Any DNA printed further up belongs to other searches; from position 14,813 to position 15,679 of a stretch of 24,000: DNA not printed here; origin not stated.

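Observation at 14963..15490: Acyl-CoA ligase with a C-terminal desulforedoxin-like Fe(Cys)4 motif and a Cys-rich, His-less SOR-like domain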

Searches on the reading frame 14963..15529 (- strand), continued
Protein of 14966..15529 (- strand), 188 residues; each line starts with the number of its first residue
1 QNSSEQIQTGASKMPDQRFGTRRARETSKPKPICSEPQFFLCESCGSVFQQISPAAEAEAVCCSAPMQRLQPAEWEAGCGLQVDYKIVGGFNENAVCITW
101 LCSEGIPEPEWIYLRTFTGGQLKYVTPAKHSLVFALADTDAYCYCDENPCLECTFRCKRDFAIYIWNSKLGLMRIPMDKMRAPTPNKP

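Call 77: find_encoding_contigs(protein=P0123, flank=5000, max_places=3)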
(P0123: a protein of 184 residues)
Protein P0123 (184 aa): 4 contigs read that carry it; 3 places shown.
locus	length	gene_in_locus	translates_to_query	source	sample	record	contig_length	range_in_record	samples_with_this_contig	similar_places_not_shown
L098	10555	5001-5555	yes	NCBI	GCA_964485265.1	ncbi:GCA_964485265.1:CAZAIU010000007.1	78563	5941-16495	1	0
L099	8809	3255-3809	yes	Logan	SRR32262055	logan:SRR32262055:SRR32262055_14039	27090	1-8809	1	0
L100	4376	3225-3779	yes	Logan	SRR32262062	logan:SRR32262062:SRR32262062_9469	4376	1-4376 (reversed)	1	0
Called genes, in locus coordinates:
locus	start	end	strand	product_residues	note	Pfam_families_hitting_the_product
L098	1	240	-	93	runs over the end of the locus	PF04371:PAD_porph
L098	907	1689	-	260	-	PF01418:HTH_6, PF01380:SIS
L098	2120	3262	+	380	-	PF02771:Acyl-CoA_dh_N, PF02770:Acyl-CoA_dh_M, PF00441:Acyl-CoA_dh_1, PF22924:ACOX_C_alpha1 (faint), PF08028:Acyl-CoA_dh_2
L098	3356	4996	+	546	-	PF00501:AMP-binding, PF13193:AMP-binding_C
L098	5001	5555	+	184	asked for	-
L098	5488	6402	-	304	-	PF00126:HTH_1, PF03466:LysR_substrate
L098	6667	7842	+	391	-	PF02771:Acyl-CoA_dh_N, PF02770:Acyl-CoA_dh_M, PF00441:Acyl-CoA_dh_1, PF08028:Acyl-CoA_dh_2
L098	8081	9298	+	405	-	PF02515:CoA_transf_3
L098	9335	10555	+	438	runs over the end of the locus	PF07690:MFS_1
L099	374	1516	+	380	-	PF02771:Acyl-CoA_dh_N, PF02770:Acyl-CoA_dh_M, PF00441:Acyl-CoA_dh_1, PF22924:ACOX_C_alpha1 (faint), PF08028:Acyl-CoA_dh_2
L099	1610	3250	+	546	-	PF00501:AMP-binding, PF13193:AMP-binding_C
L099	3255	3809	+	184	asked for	-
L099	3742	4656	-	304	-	PF00126:HTH_1, PF03466:LysR_substrate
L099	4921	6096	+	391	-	PF02771:Acyl-CoA_dh_N, PF02770:Acyl-CoA_dh_M, PF00441:Acyl-CoA_dh_1, PF08028:Acyl-CoA_dh_2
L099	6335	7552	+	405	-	PF02515:CoA_transf_3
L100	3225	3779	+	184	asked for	-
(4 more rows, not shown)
